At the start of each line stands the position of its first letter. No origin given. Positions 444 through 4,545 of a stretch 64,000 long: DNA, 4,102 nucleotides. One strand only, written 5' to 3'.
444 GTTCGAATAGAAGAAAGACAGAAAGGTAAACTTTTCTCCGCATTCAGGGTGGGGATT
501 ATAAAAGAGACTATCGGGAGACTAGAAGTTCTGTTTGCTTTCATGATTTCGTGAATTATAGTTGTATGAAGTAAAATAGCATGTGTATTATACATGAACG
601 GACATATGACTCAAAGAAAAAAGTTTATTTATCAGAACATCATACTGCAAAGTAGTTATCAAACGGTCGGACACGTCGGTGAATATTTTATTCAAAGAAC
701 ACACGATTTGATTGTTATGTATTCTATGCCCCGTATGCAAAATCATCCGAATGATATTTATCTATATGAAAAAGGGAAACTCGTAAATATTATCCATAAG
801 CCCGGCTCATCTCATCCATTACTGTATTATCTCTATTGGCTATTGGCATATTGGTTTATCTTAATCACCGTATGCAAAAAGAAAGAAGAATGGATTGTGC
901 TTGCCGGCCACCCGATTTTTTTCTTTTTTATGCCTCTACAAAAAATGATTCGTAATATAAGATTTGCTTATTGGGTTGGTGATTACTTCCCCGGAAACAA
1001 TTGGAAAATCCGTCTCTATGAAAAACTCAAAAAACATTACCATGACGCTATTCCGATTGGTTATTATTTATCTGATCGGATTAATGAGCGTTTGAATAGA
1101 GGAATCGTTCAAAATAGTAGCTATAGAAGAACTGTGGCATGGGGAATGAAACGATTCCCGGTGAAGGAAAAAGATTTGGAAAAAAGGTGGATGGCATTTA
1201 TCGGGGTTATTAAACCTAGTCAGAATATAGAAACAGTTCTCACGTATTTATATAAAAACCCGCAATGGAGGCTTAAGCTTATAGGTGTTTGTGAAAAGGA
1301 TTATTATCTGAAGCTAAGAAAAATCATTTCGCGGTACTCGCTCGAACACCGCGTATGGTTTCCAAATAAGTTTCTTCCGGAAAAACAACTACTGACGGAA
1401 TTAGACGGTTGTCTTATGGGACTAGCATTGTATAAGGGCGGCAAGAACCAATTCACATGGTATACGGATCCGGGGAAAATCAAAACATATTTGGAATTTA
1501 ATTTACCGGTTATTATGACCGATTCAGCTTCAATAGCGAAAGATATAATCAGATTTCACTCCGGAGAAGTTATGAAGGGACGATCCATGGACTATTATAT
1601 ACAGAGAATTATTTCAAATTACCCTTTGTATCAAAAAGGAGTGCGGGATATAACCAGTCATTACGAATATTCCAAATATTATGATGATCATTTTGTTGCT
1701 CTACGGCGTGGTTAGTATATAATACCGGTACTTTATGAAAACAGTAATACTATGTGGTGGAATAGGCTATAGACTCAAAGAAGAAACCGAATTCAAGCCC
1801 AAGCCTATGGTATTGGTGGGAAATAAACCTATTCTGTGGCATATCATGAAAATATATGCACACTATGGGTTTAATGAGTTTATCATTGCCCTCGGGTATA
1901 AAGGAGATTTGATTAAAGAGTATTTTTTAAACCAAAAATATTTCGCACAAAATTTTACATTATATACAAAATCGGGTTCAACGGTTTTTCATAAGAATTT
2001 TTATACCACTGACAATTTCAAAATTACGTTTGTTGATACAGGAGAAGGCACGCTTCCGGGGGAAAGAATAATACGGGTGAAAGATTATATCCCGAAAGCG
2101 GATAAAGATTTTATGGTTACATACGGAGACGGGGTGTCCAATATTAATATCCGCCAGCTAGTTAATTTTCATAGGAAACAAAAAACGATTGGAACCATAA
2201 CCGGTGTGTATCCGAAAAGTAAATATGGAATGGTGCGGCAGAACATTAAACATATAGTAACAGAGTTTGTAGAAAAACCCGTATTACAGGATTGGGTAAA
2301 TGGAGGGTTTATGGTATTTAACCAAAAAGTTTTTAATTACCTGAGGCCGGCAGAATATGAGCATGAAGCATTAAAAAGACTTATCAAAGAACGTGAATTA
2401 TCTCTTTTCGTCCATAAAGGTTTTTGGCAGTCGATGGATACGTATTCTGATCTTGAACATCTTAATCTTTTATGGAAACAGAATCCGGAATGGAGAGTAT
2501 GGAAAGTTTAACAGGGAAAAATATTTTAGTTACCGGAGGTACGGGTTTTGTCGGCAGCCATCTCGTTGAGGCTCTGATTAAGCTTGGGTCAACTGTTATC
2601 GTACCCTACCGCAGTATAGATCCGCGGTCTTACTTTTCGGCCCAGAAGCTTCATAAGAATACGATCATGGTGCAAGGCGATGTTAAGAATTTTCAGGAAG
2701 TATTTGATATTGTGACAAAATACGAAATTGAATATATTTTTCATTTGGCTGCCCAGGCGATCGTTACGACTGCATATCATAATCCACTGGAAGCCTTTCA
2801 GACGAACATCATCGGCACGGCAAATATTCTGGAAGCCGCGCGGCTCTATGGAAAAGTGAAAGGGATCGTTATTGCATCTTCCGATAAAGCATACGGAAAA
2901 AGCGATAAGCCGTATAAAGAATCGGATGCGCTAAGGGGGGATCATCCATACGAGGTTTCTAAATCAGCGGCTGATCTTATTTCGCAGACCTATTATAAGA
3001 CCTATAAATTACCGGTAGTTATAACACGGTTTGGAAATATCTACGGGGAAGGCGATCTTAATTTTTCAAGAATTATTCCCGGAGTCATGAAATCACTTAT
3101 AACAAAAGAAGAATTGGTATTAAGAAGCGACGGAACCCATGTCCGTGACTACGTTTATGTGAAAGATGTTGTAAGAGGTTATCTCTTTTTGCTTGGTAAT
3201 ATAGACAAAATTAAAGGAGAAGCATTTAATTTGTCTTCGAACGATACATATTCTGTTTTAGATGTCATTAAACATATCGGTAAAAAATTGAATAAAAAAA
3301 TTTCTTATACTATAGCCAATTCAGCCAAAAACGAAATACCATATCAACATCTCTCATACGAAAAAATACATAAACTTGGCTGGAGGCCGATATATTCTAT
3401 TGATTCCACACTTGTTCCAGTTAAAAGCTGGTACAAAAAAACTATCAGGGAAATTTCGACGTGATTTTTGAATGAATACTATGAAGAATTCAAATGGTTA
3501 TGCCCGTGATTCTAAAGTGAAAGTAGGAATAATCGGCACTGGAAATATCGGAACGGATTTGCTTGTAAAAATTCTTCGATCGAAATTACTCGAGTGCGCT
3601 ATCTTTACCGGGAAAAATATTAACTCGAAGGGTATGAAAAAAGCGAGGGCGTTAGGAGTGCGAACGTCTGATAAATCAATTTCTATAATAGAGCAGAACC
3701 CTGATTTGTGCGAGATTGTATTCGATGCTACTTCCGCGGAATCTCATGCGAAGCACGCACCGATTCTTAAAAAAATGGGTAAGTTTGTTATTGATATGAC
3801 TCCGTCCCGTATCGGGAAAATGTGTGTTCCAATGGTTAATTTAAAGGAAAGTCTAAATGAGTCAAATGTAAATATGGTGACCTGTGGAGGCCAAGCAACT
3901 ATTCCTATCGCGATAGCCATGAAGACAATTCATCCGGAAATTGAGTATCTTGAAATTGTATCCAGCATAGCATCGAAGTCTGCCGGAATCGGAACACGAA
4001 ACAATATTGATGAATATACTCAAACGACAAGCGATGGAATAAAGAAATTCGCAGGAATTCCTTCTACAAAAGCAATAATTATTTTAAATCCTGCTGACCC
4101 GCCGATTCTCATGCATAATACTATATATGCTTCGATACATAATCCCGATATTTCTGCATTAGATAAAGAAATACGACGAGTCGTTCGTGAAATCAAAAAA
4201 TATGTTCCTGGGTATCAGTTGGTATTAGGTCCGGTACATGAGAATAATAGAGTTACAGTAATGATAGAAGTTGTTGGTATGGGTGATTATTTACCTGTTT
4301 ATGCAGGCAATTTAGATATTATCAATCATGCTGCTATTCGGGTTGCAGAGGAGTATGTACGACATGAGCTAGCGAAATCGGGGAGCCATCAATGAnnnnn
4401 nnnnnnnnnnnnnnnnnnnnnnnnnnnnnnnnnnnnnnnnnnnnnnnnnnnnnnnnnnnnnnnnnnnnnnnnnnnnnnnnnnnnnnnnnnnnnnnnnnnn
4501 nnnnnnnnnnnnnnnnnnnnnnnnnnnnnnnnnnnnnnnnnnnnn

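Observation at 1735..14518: CDP-3,6-dideoxyhexose core (ddhA-ddhB ... ddhC) combined with a YerE-like ThDP enzyme, a DmpF/DmpG-type aldehyde-dehydrogenase/aldolase pair and an AspC-type aminotransferase: candidate pathway for a novel C-branched or extended deoxysugar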

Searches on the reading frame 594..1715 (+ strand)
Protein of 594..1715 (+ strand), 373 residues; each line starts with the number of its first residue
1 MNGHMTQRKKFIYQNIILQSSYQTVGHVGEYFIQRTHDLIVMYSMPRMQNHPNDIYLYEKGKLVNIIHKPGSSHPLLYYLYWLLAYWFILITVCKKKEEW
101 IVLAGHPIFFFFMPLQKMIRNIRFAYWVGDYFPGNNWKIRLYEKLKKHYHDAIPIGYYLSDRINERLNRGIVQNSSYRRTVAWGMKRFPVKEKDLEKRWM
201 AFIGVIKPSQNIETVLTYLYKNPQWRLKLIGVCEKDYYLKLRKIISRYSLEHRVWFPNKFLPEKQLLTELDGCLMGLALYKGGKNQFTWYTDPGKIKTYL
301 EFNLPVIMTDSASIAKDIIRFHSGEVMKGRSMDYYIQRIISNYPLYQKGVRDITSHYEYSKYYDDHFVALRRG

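Call 3: search_protein_families(library=pfam, proteins=[window:594-1715:+])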
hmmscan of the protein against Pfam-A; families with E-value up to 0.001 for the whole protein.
window:594-1715:+ (373 aa): 1 family
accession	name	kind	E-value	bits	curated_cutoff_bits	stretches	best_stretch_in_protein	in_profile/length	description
PF00534.26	Glycos_transf_1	-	0.00026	21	26.4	0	190-258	8-79/172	Glycosyl transferases group 1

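Call 4: search_protein_families(library=ncbifam, proteins=[window:594-1715:+])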
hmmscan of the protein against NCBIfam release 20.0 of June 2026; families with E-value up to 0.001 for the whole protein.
window:594-1715:+ (373 aa): 0 families

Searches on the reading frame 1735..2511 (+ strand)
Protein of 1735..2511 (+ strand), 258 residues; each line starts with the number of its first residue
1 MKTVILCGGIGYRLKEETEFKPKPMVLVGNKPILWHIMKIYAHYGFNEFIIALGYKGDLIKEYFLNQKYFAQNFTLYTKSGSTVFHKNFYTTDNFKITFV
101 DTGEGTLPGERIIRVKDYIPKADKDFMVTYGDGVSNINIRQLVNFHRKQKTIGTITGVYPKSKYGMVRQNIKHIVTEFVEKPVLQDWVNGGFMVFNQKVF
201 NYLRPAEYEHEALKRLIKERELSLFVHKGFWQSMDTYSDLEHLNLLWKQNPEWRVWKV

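Call 3: search_protein_families(library=pfam, proteins=[window:1735-2511:+])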
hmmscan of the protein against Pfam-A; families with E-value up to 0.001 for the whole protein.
window:1735-2511:+ (258 aa): 2 families
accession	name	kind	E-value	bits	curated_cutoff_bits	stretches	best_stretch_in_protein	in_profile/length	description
PF00483.29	NTP_transferase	-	8.2e-23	81.7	21.2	1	2-231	1-226/245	Nucleotidyl transferase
PF12804.13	NTP_transf_3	-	0.00024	21.8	27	1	4-56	2-49/160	MobA-like NTP transferase domain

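Call 4: search_protein_families(library=ncbifam, proteins=[window:1735-2511:+])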
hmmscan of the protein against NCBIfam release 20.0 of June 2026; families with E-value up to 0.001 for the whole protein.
window:1735-2511:+ (258 aa): 19 families
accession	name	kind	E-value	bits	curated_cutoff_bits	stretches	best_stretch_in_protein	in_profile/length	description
TIGR02623.1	G1P_cyt_trans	equivalog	3.3e-81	272.5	300.25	1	1-256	1-255/255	glucose-1-phosphate cytidylyltransferase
TIGR03992.1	Arch_glmU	subfamily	5.5e-23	81.5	292.1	2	1-73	1-73/393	bifunctional sugar-1-phosphate nucleotidylyltransferase/acetyltransferase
NF052502.1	man1P_GTase_Rv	exception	4.8e-19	68.4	440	2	82-240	57-223/352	mannose-1-phosphate guanylyltransferase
NF041313.1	UDPGP_AglF_Halo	equivalog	8.8e-19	67.9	400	2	1-65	1-65/234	UTP--glucose-1-phosphate uridylyltransferase AglF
NF049965.1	GlMnHpPGnyltfHddC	equivalog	1.5e-17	63.9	300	1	1-67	1-67/221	D-glycero-D-manno-heptose 1-phosphate guanosyltransferase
TIGR01208.1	rmlA_long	equivalog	4.2e-13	48.9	320.25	1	2-80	1-80/353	glucose-1-phosphate thymidylyltransferase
NF045761.1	NAMPUrTaseMurU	equivalog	2.4e-12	47.2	250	1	1-73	1-73/226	N-acetylmuramate alpha-1-phosphate uridylyltransferase MurU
NF041173.1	Sug_nt_acttase_Thmprot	equivalog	3.6e-12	45.9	600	1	1-234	1-214/405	bifunctional sugar-1-phosphate nucleotidylyltransferase/acetyltransferase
NF041135.1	IPPtranDIPPsyn_Thcocales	equivalog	3.1e-10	39.6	580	1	1-72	1-68/419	bifunctional L-myo-inositol-1-phosphate cytidylyltransferase/CDP-L-myo-inositol myo-inositolphosphotransferase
TIGR01099.1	galU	equivalog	4.7e-10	39.5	326.8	1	1-204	2-215/261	UTP--glucose-1-phosphate uridylyltransferase GalU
TIGR02091.1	glgC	equivalog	2.5e-08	33.4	424.9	1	3-234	3-246/364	glucose-1-phosphate adenylyltransferase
TIGR01173.1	glmU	equivalog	7.4e-08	31.7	366.85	1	1-197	1-174/452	bifunctional UDP-N-acetylglucosamine diphosphorylase/glucosamine-1-phosphate N-acetyltransferase GlmU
NF003670.0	PRK05293.1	equivalog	4.6e-07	29.1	470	1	3-238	7-249/382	glucose-1-phosphate adenylyltransferase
NF002772.0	PRK02862.1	equivalog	1.3e-05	24.1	537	0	124-183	117-180/429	glucose-1-phosphate adenylyltransferase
NF002023.0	PRK00844.1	subfamily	1.8e-05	23.7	458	0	119-208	113-207/408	glucose-1-phosphate adenylyltransferase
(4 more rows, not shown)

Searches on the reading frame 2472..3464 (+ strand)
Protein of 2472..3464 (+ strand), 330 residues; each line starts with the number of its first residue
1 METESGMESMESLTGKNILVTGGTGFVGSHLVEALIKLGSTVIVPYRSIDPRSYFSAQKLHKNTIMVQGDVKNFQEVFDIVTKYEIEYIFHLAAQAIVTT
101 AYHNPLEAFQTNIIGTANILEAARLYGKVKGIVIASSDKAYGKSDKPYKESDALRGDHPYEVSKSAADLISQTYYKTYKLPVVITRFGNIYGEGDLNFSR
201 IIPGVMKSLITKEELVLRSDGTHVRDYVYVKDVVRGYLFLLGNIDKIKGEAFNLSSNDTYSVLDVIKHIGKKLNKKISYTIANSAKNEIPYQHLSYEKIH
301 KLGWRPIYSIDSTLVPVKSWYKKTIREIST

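Call 3: search_protein_families(library=pfam, proteins=[window:2472-3464:+])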
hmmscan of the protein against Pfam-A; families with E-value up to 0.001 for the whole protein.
window:2472-3464:+ (330 aa): 9 families
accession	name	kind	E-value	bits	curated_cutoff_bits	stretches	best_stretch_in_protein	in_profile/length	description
PF01370.27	Epimerase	-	3.4e-53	181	20.9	1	18-254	1-239/240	NAD dependent epimerase/dehydratase family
PF16363.11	GDP_Man_Dehyd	-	6.2e-52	177.5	27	1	19-290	1-304/332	GDP-mannose 4,6 dehydratase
PF02719.21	Polysacc_synt_2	-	1.5e-22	80.6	20.2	1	18-193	1-174/293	Polysaccharide biosynthesis protein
PF01073.25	3Beta_HSD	-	3.5e-18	66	22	1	19-238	1-226/280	3-beta hydroxysteroid dehydrogenase/isomerase family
PF07993.18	NAD_binding_4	-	1.4e-15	57.6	20.1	1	20-213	1-233/258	Male sterility protein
PF04321.23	RmlD_sub_bind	-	8.6e-15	55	27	1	17-276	2-234/287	RmlD substrate binding domain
PF05368.20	NmrA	-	6.1e-09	36.3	27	1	16-138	3-108/298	NmrA-like family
PF13460.12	NAD_binding_10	-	1.3e-05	25.6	27.2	1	22-172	1-133/184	NAD(P)H-binding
PF00106.31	adh_short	-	0.00011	22.2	26.6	1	16-85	1-72/195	short chain dehydrogenase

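Call 4: search_protein_families(library=ncbifam, proteins=[window:2472-3464:+])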
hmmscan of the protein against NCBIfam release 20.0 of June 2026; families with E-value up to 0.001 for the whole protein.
window:2472-3464:+ (330 aa): 54 families (the best 25 are shown)
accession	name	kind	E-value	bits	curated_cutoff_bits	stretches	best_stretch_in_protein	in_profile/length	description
TIGR02622.1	CDP_4_6_dhtase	equivalog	2.4e-58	198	278.45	1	14-326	3-335/352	CDP-glucose 4,6-dehydratase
TIGR01181.1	dTDP_gluc_dehyt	equivalog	3.5e-49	167.6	365.1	1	17-323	1-313/321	dTDP-glucose 4,6-dehydratase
TIGR04180.1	EDH_00030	hypoth_equivalog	1.5e-47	162.1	475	1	18-281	1-264/297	NAD-dependent 4,6-dehydratase LegB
TIGR01179.1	galE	equivalog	2e-40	138.6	262.3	1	17-323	1-327/332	UDP-glucose 4-epimerase GalE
NF007956.0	PRK10675.1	subfamily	4.3e-28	98.4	394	2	17-173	2-162/338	UDP-glucose 4-epimerase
NF007582.0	PRK10217.1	equivalog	3.7e-27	95.3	698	1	16-276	2-273/355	dTDP-glucose 4,6-dehydratase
NF011728.1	PRK15181.1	equivalog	9.4e-25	87.3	760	1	13-274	13-283/348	Vi polysaccharide biosynthesis UDP-N-acetylglucosaminuronic acid C-4 epimerase TviC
NF007490.0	PRK10084.1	subfamily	1e-24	87.2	649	1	17-321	2-334/361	dTDP-glucose 4,6-dehydratase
TIGR02197.1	heptose_epim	equivalog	3.3e-23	82.3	274.6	1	18-297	1-285/316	ADP-glyceromanno-heptose 6-epimerase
NF047922.1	GDPFucSynFcl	equivalog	6.7e-17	61.9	500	1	16-324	3-304/308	GDP-L-fucose synthase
TIGR01472.1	gmd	equivalog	1.3e-15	57.5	415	1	18-283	3-278/342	GDP-mannose 4,6-dehydratase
TIGR03589.1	PseB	equivalog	2.8e-15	56.1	407.75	1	14-142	3-130/324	UDP-N-acetylglucosamine 4,6-dehydratase (inverting)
TIGR03466.1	HpnA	hypoth_equivalog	6.6e-15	54.8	367.65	1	17-195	2-175/327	hopanoid-associated sugar epimerase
TIGR01746.1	Thioester-redct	subfamily_domain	6.4e-14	52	213.35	1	17-274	1-285/371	thioester reductase domain-containing protein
NF042422.1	oxyalk_red_OleD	equivalog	6.9e-14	51.9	580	1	17-269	2-246/329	2-alkyl-3-oxoalkanoate reductase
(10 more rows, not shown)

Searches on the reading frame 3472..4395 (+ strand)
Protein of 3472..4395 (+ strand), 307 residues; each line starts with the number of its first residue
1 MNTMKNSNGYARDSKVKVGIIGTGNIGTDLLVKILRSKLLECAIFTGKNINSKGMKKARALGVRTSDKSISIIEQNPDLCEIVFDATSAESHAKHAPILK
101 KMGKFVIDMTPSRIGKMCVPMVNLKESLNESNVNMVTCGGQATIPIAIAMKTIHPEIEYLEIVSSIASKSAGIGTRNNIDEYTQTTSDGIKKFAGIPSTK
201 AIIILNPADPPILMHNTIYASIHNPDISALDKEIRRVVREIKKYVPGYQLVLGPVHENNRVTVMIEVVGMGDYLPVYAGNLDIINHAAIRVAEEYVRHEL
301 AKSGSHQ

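Call 3: search_protein_families(library=pfam, proteins=[window:3472-4395:+])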
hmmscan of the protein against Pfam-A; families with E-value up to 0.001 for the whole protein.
window:3472-4395:+ (307 aa): 2 families
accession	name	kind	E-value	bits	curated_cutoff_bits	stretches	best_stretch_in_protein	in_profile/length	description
PF09290.16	AcetDehyd-dimer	-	1.4e-51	174.8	26.6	1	138-275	1-138/138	Prokaryotic acetaldehyde dehydrogenase, dimerisation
PF01118.30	Semialdhyde_dh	-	2.7e-08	34.7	26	1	17-111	1-98/121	Semialdehyde dehydrogenase, NAD binding domain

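Call 4: search_protein_families(library=ncbifam, proteins=[window:3472-4395:+])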
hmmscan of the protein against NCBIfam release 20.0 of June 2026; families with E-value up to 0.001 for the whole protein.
window:3472-4395:+ (307 aa): 3 families
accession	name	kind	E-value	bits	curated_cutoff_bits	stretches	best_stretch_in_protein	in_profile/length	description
NF006157.0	PRK08300.1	subfamily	7.9e-120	399.7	166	1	13-303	3-299/303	acetaldehyde dehydrogenase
TIGR03215.1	ac_ald_DH_ac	equivalog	5.8e-118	393.3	282.25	1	15-298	1-282/285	acetaldehyde dehydrogenase (acetylating)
TIGR01296.1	asd_B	equivalog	0.00015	21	324.2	1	18-185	2-170/339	aspartate-semialdehyde dehydrogenase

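Call 65: search_solved_structures(query=window:3472-4395:+, max_evalue=1e-20, show_alignments=1)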
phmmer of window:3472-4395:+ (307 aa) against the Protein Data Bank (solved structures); distinct sequences matched with E-value up to 1e-20: 5.
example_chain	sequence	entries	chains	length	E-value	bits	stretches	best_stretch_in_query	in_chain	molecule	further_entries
7z3s_A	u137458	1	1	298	1.4e-92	313.1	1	13-302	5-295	Acetaldehyde dehydrogenase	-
4jn6_B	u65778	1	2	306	2.6e-76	259.7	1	13-304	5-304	Acetaldehyde dehydrogenase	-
4lrs_B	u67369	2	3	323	2.8e-73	249.8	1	15-294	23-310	Acetaldehyde dehydrogenase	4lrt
1nvm_B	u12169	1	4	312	1.4e-70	240.9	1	14-296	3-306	acetaldehyde dehydrogenase (acylating)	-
8ih7_B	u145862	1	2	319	4.1e-69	236.1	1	11-295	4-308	Acetaldehyde dehydrogenase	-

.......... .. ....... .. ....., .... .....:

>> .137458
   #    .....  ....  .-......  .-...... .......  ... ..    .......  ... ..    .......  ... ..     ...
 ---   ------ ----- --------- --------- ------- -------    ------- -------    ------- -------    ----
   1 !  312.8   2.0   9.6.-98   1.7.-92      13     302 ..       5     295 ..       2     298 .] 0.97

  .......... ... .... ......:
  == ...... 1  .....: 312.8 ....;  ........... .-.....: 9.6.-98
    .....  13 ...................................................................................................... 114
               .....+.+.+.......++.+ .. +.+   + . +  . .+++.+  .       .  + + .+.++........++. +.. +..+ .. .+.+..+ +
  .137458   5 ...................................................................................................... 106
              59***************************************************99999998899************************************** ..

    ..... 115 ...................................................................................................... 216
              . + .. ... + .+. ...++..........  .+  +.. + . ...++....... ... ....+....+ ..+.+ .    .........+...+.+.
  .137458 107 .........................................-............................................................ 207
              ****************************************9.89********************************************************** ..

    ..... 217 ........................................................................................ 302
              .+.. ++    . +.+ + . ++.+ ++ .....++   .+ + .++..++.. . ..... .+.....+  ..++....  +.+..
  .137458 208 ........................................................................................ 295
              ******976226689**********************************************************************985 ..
